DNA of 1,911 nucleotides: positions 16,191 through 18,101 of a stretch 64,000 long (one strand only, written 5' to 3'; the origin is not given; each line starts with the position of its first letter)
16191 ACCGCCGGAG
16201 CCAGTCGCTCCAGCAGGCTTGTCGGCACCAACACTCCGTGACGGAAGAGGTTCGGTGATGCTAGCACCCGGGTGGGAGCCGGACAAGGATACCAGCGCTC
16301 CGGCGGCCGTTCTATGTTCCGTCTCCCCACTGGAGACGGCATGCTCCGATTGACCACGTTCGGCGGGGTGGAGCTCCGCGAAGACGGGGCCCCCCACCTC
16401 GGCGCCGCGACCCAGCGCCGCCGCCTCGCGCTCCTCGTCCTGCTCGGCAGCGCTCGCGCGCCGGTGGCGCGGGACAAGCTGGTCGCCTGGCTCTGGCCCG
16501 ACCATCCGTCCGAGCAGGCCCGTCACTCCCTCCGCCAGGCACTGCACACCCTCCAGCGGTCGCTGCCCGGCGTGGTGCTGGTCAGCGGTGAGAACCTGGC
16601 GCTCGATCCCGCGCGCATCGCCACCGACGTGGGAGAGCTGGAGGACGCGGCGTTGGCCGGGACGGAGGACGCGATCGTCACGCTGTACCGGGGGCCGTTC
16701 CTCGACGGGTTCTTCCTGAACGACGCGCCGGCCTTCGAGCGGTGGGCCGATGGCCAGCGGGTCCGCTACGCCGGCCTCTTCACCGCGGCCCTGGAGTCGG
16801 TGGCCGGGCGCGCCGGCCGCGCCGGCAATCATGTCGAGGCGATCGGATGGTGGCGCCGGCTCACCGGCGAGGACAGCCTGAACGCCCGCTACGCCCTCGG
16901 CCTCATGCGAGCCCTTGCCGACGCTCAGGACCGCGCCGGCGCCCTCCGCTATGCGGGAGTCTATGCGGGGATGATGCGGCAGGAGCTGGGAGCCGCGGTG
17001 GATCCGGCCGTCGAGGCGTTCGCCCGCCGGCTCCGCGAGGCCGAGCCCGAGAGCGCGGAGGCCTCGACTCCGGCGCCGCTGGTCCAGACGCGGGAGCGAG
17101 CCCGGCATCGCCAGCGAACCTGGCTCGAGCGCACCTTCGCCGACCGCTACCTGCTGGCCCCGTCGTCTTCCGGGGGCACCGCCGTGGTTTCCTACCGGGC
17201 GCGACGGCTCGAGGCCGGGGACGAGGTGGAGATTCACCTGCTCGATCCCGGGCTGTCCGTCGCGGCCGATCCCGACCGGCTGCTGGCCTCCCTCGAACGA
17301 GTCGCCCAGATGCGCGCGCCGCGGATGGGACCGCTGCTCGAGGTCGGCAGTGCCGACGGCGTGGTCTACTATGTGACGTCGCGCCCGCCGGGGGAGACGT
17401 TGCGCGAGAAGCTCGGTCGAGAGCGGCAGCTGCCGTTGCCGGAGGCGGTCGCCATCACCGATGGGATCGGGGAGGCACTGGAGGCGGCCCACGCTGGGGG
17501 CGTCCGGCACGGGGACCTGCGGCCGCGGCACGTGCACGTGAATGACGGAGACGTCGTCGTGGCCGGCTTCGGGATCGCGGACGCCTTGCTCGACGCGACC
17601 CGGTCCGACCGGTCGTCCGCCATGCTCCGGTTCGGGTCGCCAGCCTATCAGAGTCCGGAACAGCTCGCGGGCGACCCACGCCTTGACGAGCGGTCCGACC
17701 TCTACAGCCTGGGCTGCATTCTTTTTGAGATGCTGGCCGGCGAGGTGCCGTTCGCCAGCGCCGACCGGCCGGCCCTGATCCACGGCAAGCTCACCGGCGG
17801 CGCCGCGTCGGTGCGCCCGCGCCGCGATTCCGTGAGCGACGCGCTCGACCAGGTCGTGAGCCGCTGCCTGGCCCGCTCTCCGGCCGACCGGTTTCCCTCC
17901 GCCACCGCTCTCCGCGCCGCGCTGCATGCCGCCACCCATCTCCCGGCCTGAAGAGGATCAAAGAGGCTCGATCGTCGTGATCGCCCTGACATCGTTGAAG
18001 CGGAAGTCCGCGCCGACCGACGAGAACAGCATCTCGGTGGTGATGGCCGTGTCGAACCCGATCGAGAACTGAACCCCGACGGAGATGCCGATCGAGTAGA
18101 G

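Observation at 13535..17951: An active Ser/Thr kinase is divergently paired with a SARP regulator that carries a catalytically dead kinase domain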

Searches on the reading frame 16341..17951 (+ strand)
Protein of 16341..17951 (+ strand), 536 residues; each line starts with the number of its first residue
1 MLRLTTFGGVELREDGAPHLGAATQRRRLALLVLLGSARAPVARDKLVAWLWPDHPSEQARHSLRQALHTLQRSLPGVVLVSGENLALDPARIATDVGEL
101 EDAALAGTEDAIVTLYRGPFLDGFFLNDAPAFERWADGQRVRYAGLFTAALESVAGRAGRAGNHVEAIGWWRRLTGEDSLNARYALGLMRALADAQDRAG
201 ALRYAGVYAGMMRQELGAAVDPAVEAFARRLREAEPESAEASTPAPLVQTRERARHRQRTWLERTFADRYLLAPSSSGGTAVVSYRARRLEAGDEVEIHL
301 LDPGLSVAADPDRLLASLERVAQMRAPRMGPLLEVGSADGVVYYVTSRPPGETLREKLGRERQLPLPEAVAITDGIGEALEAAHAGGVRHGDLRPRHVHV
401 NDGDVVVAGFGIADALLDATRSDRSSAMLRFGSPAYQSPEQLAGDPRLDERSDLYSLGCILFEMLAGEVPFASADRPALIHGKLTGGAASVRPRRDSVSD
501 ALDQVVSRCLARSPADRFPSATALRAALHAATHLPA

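Call 3: search_protein_families(library=pfam, proteins=[window:16341-17951:+], max_evalue=0.01)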
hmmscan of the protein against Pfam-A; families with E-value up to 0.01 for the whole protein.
window:16341-17951:+ (536 aa): 3 families
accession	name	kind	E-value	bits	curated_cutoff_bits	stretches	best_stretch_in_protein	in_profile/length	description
PF00069.31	Pkinase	-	3.2e-22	79.6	31.7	1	285-523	16-257/263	Protein kinase domain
PF07714.23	PK_Tyr_Ser-Thr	-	2.5e-12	47.1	23.1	1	312-521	46-251/258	Protein tyrosine and serine/threonine kinase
PF03704.23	BTAD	-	2.5e-08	34.9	22.1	1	107-232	28-146/146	Bacterial transcriptional activator domain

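Call 4: search_protein_families(library=ncbifam, proteins=[window:16341-17951:+], max_evalue=0.01)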
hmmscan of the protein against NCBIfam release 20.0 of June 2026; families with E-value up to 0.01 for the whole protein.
window:16341-17951:+ (536 aa): 14 families
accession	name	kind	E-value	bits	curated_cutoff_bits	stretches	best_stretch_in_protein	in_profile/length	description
NF033483.0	PknB_PASTA_kin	equivalog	4.8e-44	151.3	450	1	264-532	3-269/563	Stk1 family PASTA domain-containing Ser/Thr kinase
NF047741.1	antiphage_MADS6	equivalog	1.5e-29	103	460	1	338-532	269-461/612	methylation-associated defense system protein kinase MAD6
NF052427.1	StpK7MSMEG_1200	equivalog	8.4e-24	84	900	1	319-533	59-270/601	serine/threonine protein kinase StpK7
TIGR03903.1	TOMM_kin_cyc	equivalog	2.5e-21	75.3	705.75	1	321-528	32-244/1267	TOMM system kinase/cyclase fusion protein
NF038150.1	lanthi_synth_IV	equivalog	1.2e-16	60.2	650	1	338-531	264-456/851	class IV lanthionine synthetase LanL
NF053615.1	SerThrKinAfsKStmc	equivalog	1e-12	47.5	1300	1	348-528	93-264/809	protein serine/threonine kinase AfsK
NF009651.0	PRK13184.1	equivalog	1.8e-12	46.1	839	1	366-529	112-288/932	serine/threonine-protein kinase PknD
NF033442.0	BREX_PglW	equivalog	6e-10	37.5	990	1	360-530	305-485/1391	BREX system serine/threonine kinase PglW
NF038151.1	lanthi_synth_III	equivalog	1.2e-05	24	575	1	368-480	337-438/833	class III lanthionine synthetase LanKC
NF011464.0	PRK14879.1-7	equivalog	0.0004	20.2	246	1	351-414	90-150/221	Kae1-associated kinase Bud32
TIGR03939.1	PGA_TPR_OMP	equivalog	0.00091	17.5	366.65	1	141-210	79-148/800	poly-beta-1,6 N-acetyl-D-glucosamine export porin PgaA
NF040671.1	PLuB_AAA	exception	0.0012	16.3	999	1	316-404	54-140/1256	PLuB system helicase-like protein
TIGR03724.2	arch_bud32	equivalog_domain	0.0022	17.5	125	1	352-414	78-132/193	KEOPS complex kinase/ATPase Bud32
NF043056.1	T4SS_LegK1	equivalog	0.0022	16.7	550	1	427-463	246-282/516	Dot/Icm T4SS effector kinase LegK1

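Call 5: search_solved_structures(query=window:16341-17951:+, show_alignments=3, max_evalue=0.001)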
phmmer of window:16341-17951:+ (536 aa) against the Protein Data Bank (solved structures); distinct sequences matched with E-value up to 0.001: 1280 (the best 60 are shown).
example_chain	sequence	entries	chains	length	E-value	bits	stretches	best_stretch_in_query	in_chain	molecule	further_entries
5u94_A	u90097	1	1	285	1.2e-26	96.7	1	267-528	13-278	Serine/threonine-protein kinase PknB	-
6b2p_A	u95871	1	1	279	1.3e-26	96.6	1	267-528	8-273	Serine/threonine-protein kinase PknB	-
6i2p_A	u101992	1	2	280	1.3e-26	96.6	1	267-528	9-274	Serine/threonine-protein kinase PknB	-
1o6y_A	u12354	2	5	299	1.3e-26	96.6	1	266-528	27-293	SERINE/THREONINE-PROTEIN KINASE PKNB | Probable serine/threonine-protein kinase pknB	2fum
1mru_A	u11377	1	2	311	1.5e-26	96.4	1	266-528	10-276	Probable serine/threonine-protein kinase pknB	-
3f61_A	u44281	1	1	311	2.1e-26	95.9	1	267-528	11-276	Serine/threonine-protein kinase pknB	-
3ori_A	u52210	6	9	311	2.2e-26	95.9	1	267-528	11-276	Serine/threonine protein kinase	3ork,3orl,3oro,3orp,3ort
3f69_A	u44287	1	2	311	2.4e-26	95.7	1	267-528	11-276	Serine/threonine-protein kinase pknB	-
3orm_A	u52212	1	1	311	3.6e-26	95.2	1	267-528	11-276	Serine/threonine protein kinase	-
2h34_A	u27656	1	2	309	3.3e-25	92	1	313-532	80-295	Serine/threonine-protein kinase pknE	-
9ruj_A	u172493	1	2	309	1.4e-22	83.3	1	263-526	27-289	Serine/threonine-protein kinase StkP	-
9ruk_A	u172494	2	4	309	1.6e-22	83.1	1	263-526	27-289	Serine/threonine-protein kinase StkP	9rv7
9ru3_A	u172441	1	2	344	3.1e-22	82.2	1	264-526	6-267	Serine/threonine-protein kinase StkP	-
9ymt_A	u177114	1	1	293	1.1e-17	67.1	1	317-532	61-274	Serine/Threonine Kinase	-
4eqm_A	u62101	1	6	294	1.1e-17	67.1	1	317-532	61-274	Protein kinase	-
6vbz_A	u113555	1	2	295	4.2e-15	58.6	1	353-527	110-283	Mixed lineage kinase domain-like pseudokinase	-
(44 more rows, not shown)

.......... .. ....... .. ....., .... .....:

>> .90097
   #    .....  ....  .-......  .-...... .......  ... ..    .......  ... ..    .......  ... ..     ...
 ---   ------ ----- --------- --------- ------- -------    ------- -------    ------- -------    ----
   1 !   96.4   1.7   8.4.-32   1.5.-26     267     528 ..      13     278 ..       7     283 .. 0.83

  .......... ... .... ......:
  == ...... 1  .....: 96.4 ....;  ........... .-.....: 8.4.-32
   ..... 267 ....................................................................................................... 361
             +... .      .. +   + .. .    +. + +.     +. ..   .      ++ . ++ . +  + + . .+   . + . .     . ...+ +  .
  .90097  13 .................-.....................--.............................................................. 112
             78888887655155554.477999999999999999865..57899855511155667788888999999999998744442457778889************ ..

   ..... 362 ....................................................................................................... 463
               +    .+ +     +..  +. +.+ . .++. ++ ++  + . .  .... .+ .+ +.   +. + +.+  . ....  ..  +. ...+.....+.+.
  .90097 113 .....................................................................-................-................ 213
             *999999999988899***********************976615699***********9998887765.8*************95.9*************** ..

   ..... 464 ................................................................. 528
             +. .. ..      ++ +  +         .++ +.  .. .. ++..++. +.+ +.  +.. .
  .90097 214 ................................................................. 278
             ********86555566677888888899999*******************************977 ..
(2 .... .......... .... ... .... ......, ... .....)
